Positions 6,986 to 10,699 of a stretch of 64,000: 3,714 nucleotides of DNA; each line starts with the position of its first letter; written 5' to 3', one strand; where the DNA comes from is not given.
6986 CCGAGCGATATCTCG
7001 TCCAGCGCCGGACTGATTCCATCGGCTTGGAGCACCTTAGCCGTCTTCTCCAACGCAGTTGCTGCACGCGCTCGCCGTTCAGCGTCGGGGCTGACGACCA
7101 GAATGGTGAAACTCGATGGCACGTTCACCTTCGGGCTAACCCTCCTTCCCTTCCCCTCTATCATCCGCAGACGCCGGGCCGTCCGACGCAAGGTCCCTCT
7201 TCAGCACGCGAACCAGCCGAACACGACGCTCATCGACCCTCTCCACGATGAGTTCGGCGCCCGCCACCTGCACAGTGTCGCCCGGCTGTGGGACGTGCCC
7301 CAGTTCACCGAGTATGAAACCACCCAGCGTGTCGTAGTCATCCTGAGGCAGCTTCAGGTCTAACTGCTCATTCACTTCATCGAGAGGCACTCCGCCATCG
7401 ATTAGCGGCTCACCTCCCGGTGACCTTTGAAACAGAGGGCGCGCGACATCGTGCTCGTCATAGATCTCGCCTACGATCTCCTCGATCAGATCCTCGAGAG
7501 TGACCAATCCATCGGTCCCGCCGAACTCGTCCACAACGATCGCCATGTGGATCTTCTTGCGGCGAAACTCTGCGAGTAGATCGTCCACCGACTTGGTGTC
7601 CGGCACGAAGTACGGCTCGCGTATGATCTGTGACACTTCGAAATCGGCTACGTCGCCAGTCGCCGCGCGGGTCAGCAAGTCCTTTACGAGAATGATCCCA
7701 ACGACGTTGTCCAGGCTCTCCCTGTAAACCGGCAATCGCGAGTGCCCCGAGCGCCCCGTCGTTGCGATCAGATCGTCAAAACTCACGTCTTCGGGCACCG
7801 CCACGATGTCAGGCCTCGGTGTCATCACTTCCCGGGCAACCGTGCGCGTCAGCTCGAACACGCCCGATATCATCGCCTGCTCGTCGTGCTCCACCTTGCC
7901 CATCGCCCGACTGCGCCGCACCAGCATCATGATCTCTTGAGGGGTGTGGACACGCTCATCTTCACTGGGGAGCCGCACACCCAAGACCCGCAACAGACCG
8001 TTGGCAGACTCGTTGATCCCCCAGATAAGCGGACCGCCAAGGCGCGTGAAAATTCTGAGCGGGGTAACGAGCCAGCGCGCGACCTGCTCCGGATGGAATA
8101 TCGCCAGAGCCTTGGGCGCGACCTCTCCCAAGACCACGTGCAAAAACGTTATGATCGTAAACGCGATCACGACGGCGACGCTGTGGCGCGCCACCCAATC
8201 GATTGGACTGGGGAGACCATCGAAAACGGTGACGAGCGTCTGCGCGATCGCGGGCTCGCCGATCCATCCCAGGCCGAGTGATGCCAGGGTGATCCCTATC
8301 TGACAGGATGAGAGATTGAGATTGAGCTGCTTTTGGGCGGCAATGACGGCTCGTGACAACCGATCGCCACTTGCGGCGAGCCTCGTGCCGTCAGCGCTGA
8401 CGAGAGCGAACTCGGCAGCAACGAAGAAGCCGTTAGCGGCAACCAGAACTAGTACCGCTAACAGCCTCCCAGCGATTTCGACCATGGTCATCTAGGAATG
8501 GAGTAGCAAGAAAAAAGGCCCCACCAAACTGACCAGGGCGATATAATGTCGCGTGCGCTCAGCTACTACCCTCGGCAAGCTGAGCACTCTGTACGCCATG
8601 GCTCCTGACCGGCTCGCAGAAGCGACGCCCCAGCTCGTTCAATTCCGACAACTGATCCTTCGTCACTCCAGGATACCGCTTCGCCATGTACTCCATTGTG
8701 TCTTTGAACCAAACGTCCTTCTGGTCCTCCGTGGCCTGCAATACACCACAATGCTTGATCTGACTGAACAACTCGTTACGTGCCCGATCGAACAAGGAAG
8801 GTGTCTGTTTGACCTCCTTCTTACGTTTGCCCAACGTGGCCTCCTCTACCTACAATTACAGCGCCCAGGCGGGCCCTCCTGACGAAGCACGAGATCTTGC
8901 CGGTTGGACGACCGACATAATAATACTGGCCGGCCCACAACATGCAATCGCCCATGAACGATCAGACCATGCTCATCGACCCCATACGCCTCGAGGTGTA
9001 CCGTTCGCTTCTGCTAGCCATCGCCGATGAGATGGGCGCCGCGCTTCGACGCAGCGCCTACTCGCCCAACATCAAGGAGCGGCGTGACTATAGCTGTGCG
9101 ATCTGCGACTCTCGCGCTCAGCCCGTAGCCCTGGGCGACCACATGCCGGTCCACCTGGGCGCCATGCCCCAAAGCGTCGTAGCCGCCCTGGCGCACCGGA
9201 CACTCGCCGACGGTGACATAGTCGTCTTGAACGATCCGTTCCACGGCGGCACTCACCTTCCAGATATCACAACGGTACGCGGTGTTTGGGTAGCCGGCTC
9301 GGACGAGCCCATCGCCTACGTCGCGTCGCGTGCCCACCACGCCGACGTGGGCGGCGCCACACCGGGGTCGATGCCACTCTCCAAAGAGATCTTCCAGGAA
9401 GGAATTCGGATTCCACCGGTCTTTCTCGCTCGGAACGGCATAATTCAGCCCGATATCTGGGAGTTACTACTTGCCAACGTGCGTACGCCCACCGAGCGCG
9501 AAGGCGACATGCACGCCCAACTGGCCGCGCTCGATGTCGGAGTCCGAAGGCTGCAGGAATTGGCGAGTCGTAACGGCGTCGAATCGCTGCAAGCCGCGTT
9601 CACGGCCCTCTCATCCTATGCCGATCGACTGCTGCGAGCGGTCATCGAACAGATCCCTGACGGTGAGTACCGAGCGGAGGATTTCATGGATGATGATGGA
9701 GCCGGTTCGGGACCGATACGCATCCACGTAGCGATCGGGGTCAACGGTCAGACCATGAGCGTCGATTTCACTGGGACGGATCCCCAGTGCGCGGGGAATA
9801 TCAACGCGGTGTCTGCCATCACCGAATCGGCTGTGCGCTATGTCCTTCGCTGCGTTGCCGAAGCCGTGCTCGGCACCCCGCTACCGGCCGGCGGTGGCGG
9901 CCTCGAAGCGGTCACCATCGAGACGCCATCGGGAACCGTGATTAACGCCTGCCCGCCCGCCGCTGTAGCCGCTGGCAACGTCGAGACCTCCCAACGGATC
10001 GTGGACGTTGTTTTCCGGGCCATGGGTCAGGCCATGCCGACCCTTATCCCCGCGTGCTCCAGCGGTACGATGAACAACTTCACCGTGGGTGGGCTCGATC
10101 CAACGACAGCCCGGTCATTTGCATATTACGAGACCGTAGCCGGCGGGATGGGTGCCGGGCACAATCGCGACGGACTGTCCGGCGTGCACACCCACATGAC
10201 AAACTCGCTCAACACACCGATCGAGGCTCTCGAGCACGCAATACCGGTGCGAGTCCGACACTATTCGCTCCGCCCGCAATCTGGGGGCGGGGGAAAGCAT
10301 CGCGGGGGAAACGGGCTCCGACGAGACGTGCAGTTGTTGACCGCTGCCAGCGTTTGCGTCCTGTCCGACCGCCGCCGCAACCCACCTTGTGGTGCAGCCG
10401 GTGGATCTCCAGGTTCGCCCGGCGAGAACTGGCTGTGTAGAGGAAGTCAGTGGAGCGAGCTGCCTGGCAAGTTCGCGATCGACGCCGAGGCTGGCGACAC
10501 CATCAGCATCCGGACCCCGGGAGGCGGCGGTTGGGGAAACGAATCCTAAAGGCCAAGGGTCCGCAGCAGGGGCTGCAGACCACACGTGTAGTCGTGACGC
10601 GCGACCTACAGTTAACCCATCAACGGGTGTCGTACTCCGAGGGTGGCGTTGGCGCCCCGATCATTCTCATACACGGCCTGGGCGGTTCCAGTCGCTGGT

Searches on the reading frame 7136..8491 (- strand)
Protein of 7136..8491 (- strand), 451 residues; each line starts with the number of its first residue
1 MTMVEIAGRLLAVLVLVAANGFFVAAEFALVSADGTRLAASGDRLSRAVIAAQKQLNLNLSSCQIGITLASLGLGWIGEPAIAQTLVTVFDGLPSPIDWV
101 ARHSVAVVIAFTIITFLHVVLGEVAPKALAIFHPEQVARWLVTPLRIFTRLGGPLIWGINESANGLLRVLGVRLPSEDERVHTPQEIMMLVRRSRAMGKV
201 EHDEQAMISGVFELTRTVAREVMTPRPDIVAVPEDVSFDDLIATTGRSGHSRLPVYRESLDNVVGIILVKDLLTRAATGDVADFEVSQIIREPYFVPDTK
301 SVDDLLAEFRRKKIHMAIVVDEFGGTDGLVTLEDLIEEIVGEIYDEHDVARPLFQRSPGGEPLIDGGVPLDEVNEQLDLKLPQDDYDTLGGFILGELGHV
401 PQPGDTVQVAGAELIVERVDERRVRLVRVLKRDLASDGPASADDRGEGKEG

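Call 74: search_protein_families(library=pfam, proteins=[window:7136-8491:-], max_evalue=0.00001)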
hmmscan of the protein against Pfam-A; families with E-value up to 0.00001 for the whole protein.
window:7136-8491:- (451 aa): 3 families
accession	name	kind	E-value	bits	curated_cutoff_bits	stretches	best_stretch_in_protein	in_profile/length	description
PF01595.25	CNNM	-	3.2e-46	157.7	28.4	1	12-204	2-181/181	Cyclin M transmembrane N-terminal domain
PF03471.22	CorC_HlyC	-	5.9e-24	84.3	27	1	358-431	4-79/81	Transporter associated domain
PF00571.33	CBS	-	4.2e-16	59.4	24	2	286-340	1-56/57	CBS domain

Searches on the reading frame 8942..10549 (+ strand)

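Call 74: search_protein_families(library=pfam, proteins=[window:8942-10549:+], max_evalue=0.00001)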
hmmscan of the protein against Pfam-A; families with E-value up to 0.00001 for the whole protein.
window:8942-10549:+ (535 aa): 1 family
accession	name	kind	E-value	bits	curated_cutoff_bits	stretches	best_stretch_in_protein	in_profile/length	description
PF02538.19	Hydantoinase_B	-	3e-195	650.1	26.8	1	13-533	1-518/519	Hydantoinase B/oxoprolinase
